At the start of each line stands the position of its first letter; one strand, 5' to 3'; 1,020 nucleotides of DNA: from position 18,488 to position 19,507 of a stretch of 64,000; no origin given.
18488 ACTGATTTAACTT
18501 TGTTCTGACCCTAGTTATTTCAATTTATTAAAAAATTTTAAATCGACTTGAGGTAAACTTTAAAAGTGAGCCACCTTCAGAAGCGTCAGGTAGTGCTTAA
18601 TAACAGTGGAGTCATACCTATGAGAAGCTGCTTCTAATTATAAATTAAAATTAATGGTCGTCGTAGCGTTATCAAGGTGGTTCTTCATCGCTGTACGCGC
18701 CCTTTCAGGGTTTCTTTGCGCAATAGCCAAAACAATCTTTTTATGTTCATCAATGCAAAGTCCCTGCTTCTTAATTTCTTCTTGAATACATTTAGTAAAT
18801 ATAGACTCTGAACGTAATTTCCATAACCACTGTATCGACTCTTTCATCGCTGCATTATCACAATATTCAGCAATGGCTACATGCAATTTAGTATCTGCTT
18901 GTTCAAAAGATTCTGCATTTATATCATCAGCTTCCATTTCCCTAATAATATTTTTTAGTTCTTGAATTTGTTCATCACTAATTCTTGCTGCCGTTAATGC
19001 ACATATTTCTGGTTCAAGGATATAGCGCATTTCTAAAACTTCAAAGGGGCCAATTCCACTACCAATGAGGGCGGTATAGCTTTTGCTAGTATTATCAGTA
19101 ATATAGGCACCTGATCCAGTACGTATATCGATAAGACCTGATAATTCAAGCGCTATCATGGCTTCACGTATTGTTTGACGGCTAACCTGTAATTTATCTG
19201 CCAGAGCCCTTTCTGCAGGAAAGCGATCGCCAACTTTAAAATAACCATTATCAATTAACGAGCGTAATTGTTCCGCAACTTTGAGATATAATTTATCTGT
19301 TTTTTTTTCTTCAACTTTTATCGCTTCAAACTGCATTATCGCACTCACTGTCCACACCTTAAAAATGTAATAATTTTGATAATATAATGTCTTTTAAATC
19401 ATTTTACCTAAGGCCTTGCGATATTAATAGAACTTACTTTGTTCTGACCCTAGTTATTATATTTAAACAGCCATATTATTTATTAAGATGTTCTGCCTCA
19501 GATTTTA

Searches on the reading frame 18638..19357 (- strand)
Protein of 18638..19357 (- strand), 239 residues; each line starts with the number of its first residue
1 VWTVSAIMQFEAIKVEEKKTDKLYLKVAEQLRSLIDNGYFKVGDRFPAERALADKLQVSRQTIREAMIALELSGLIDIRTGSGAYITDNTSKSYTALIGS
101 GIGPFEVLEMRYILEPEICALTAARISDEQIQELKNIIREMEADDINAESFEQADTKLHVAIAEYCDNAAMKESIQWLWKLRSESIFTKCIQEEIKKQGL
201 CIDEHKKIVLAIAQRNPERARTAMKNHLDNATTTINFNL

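Call 15: search_protein_families(library=pfam, proteins=[window:18638-19357:-])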
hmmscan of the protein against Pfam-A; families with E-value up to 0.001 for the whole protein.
window:18638-19357:- (239 aa): 3 families
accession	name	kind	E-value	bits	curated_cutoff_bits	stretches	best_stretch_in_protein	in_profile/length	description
PF07729.17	FCD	-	1.7e-26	93.5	24.3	1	106-229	1-124/125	FCD domain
PF00392.27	GntR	-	6.2e-18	64.7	27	1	23-86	1-64/64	Bacterial regulatory proteins, gntR family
PF08279.18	HTH_11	-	0.00088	19.5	25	0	51-78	20-46/55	HTH domain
